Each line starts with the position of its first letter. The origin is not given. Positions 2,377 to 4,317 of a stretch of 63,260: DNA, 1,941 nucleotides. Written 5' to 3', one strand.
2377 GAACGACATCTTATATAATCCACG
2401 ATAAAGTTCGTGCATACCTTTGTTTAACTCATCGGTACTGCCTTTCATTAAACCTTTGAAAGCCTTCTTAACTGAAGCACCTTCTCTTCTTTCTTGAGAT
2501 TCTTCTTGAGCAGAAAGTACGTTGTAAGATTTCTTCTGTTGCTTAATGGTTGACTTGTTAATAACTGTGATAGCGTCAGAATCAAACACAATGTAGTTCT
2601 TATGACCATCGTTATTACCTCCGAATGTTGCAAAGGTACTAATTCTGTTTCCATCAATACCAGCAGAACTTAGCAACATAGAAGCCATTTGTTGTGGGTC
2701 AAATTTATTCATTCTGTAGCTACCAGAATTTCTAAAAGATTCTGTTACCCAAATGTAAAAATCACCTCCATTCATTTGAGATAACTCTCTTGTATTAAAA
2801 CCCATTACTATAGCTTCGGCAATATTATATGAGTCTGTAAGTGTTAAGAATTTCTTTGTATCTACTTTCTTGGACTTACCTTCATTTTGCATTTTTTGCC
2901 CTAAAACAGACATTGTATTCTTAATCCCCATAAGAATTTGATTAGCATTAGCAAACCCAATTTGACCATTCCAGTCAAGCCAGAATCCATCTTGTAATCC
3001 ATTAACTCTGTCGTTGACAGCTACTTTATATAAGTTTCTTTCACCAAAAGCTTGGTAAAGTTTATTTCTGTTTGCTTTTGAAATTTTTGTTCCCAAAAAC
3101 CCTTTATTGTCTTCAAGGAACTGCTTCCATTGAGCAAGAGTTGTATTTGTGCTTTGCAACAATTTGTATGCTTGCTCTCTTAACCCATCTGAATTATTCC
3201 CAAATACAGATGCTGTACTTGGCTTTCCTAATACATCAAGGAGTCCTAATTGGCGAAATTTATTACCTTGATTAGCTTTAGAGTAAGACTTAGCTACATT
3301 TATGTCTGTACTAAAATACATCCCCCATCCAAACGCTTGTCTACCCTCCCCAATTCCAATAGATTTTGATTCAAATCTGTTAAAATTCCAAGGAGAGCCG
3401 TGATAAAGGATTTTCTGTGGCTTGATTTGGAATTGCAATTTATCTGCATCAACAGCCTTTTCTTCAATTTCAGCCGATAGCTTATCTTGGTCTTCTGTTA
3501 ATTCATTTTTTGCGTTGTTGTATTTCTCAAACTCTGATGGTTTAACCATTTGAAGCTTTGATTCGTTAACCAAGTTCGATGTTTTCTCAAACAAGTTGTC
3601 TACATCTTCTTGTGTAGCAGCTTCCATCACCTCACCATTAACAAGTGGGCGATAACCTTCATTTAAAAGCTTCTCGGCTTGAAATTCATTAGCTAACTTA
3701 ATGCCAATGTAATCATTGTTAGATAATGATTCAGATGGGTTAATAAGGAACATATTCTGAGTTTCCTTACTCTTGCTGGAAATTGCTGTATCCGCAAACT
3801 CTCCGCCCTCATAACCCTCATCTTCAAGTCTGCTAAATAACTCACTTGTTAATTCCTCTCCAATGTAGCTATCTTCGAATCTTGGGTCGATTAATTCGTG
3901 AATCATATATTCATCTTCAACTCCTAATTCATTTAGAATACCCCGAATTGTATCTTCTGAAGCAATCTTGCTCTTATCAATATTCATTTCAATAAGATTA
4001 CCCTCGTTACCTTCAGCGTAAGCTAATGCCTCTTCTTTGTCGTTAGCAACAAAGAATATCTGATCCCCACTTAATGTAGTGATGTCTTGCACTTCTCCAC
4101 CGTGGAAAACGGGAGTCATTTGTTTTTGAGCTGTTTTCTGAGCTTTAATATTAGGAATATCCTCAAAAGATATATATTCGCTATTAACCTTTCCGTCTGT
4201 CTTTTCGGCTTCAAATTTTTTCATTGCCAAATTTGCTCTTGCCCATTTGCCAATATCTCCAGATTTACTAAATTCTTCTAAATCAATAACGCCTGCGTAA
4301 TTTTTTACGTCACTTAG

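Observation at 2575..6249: The giant protein combines a zincin HExxH motif with two ART-like blocks (polyvalent effector architecture)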

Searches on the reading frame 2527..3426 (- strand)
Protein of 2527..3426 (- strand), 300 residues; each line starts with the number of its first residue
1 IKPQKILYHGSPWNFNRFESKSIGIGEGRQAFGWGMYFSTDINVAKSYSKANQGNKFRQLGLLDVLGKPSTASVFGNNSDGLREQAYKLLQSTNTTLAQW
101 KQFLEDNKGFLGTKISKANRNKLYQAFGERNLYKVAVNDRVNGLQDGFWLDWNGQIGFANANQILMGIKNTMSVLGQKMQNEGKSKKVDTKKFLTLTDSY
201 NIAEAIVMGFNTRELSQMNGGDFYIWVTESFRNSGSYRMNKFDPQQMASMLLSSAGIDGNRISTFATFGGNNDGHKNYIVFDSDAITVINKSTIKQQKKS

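Call 55: search_solved_structures(query=A5, max_evalue=10, show_alignments=2)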
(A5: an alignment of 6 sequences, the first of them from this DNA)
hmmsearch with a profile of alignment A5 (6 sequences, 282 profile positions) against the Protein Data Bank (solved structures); distinct sequences matched with E-value up to 10: 1.
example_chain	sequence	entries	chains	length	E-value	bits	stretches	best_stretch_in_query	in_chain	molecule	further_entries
2k7r_A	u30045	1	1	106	0.26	14.2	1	84-136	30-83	Primosomal protein dnaI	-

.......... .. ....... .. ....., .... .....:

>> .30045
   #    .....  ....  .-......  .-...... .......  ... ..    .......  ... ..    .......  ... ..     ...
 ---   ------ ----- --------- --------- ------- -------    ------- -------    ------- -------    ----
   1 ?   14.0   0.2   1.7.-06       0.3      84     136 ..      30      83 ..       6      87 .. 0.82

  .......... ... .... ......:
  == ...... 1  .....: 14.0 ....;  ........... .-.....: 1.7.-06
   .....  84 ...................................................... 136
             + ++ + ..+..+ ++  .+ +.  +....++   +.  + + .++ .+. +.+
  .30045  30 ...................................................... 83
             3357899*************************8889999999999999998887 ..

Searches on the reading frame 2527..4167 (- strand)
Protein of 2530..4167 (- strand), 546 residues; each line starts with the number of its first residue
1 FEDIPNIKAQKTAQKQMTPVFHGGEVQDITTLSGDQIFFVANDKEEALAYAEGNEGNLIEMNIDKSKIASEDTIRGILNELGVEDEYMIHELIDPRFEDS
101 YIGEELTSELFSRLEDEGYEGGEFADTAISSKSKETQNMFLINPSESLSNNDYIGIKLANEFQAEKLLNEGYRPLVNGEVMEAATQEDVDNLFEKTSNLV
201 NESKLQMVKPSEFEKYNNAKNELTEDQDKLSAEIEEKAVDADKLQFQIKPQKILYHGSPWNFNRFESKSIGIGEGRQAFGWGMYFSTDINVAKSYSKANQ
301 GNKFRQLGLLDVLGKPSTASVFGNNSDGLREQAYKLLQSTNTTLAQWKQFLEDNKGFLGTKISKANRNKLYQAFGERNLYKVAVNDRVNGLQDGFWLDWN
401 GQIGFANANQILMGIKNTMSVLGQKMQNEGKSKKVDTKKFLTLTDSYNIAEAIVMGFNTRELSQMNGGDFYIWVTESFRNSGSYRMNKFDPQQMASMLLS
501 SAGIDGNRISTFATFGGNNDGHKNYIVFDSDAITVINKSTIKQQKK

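Call 23: find_homologous_proteins(query=window:2530-4167:-, max_evalue=0.01)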
Query window:2530-4167:- (546 aa): 1 proteins with E <= 0.01 among 8000 candidates.
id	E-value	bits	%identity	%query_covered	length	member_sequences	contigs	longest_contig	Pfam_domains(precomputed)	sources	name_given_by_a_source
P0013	9.6e-6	43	26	42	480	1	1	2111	PF18760.8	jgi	jgi:hypothetical protein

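Call 50: predict_structure(alignment_id=A3)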
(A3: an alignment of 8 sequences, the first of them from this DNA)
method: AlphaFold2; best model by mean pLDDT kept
length: 539 residues; sequences in the alignment: 8
mean_pLDDT: 56.2   pTM: 0.35
mean pLDDT of the five models: 56.2, 54.7, 53.6, 53.2, 50.7
residues with pLDDT >= 90: 0; 70-90: 167; 50-70: 141; < 50: 231
segments of 3 or more residues with pLDDT < 50: 1-29, 31-54, 78-95, 112-147, 210-244, 254-275, 312-317, 349-351, 375-388, 497-539
pLDDT, mean of each block of 10 residues (from residue 1): 36 40 39 46 39 51 63 56 40 48 64 38 31 37 42 81 81 85 83 67 62 41 33 25 49 46 33 46 65 72 68 50 83 79 70 65 69 46 42 67 72 77 77 79 86 80 80 67 60 50 33 41 26 27
secondary structure, 60 per line:
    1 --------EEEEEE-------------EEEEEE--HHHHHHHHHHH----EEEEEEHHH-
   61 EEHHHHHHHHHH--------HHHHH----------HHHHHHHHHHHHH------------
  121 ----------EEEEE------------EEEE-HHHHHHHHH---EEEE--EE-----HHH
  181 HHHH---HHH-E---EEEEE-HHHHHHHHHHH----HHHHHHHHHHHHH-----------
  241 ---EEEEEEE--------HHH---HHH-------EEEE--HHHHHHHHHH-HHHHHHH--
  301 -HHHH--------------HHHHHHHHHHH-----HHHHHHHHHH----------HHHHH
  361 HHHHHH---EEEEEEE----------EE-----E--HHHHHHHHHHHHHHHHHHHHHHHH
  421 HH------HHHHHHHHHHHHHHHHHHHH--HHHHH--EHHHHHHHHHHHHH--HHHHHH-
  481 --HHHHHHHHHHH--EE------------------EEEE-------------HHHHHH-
elements in order: E9-14 E28-33 H36-46 E51-56 H63-72 H81-85 H96-108 E131-135 E148-151 H153-161 E165-168 H178-184 E196-200 H202-212 H217-229 E244-250 E275-278 H281-290 H292-298 H302-305 H320-330 H336-345 H356-366 E370-376 H397-422 H429-448 H451-455 H459-471 H474-479 H483-493 E516-519 H533-538

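Call 83: fold_search(model_id=the predicted structure, library=pdb)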
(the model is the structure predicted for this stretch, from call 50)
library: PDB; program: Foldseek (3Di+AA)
matches with E <= 10: 125; with E <= 0.001: 0
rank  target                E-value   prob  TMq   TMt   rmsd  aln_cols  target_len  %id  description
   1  3von_H                9.0e-01  0.14  0.10  0.20  14.7       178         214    8  Crystalstructure of the ubiquitin protease (released 2012-05-30)
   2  6ek9                  1.3e+00  0.35  0.10  0.36   9.5       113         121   11  Cytosolic copper storage protein Csp from Streptomyces lividans: Cu loaded form (released 2018-08-08)
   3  5nqn                  1.4e+00  0.63  0.14  0.48   7.7       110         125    9  CU(I)-CSP3 (COPPER STORAGE PROTEIN 3) FROM METHYLOSINUS (released 2017-05-31)
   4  6zbc_C                1.4e+00  0.10  0.11  0.19  24.4       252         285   10  Merozoite surface protein 1 (MSP-1) from Plasmodium falciparum, main conformation (released 2021-05-19)
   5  4pkf_A                1.4e+00  0.04  0.09  0.06  22.0       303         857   12  Benzylsuccinate synthase alpha-beta-gamma complex (released 2014-07-02)
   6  2x3v_A                1.5e+00  0.04  0.08  0.12  28.7       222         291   12  Structure of The F-BAR Domain of Mouse Syndapin I (released 2010-04-07)
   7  1x8z_A                1.6e+00  0.33  0.11  0.33   9.4       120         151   10  Crystal structure of a pectin methylesterase inhibitor from Arabidopsis thaliana (released 2004-12-28)
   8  2nvu_A                1.8e+00  0.04  0.09  0.09  19.4       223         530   11  Structure of APPBP1-UBA3~NEDD8-NEDD8-MgATP-Ubc12(C111A), a trapped ubiquitin-like protein activation complex (released 2007-01-30)
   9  3von_O                1.8e+00  0.09  0.10  0.19  14.0       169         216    8  Crystalstructure of the ubiquitin protease (released 2012-05-30)
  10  6qyb_A                2.1e+00  0.33  0.11  0.42   9.1       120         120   12  Streptomyces lividans Ccsp mutant - H111A (released 2019-07-10)
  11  3dbh_A                2.1e+00  0.04  0.10  0.10  19.6       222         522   14  Structural Dissection of a Gating Mechanism Preventing Misactivation of Ubiquitin by NEDD8's E1 (APPBP1-UBA3Arg190Ala- (released 2008-08-12)
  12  5e6g_B                2.3e+00  0.35  0.11  0.40   5.9        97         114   12  Crystal Structure of De Novo Designed Protein CA01 (released 2016-05-18)
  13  6r01                  2.4e+00  0.33  0.12  0.43   9.0       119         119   13  Streptomyces lividans Ccsp mutant - H107A/H111A (released 2019-07-10)
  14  3hw2_A                2.4e+00  0.07  0.09  0.14  15.7       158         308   10  Crystal structure of the SifA-SKIP(PH) complex (released 2009-11-03)
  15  6zbh_C                2.4e+00  0.06  0.10  0.17  23.9       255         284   10  Merozoite surface protein 1 (MSP-1) from Plasmodium falciparum, alternative conformation 5 (released 2021-05-19)
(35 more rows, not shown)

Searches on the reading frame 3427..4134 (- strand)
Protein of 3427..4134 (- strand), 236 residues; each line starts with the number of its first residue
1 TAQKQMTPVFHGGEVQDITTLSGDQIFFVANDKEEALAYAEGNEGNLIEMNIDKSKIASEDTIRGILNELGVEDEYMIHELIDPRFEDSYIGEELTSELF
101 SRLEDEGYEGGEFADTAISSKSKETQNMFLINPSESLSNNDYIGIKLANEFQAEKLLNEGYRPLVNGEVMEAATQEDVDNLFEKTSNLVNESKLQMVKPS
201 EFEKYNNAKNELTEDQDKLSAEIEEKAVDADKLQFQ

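Call 54: search_solved_structures(query=A4, max_evalue=10, show_alignments=2)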
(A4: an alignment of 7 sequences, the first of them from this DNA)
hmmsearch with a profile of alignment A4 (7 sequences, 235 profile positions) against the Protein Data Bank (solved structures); distinct sequences matched with E-value up to 10: 4.
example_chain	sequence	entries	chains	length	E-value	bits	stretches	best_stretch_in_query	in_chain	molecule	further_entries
8unk_B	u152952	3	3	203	0.072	15.7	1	47-112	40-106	Probable bifunctional tRNA threonylcarbamoyladenosine biosynthesis protein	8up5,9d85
7tgh_BL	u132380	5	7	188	0.29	13.7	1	128-231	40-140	NDUB10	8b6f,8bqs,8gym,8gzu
2vwb_A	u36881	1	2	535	0.33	13.5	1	47-112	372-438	PUTATIVE O-SIALOGLYCOPROTEIN ENDOPEPTIDASE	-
3en9_A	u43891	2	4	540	0.33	13.5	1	47-112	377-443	O-sialoglycoprotein endopeptidase/protein kinase | Putative O-sialoglycoprotein endopeptidase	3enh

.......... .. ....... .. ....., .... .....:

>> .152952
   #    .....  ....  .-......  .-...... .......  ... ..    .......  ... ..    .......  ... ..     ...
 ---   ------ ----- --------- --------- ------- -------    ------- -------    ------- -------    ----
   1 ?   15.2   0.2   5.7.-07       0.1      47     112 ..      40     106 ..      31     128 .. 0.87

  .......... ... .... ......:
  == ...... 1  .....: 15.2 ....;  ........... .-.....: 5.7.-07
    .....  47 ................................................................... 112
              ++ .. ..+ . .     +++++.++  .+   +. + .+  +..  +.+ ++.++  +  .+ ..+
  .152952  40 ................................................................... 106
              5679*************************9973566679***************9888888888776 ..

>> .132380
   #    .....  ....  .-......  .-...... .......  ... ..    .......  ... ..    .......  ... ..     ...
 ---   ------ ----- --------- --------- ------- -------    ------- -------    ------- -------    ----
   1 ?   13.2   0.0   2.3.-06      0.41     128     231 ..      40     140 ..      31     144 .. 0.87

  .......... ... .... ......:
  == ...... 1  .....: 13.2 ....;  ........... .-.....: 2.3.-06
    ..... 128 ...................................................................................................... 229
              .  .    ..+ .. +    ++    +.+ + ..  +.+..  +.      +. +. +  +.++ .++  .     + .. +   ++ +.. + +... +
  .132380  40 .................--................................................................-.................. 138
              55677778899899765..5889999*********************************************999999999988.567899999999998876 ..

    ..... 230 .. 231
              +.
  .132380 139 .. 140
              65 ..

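Call 77: search_protein_families(library=pfam, proteins=[window:3427-4134:-], max_evalue=1)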
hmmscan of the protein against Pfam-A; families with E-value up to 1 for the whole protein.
seq(236 aa): 2 families
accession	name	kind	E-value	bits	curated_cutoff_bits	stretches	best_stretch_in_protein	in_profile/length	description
PF11932.13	DUF3450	-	0.0043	16.8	32.6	1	170-234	31-95/241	Protein of unknown function (DUF3450)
PF23404.1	FAZ1_C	-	0.054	14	27.6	1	211-233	13-35/35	FAZ1, C-terminal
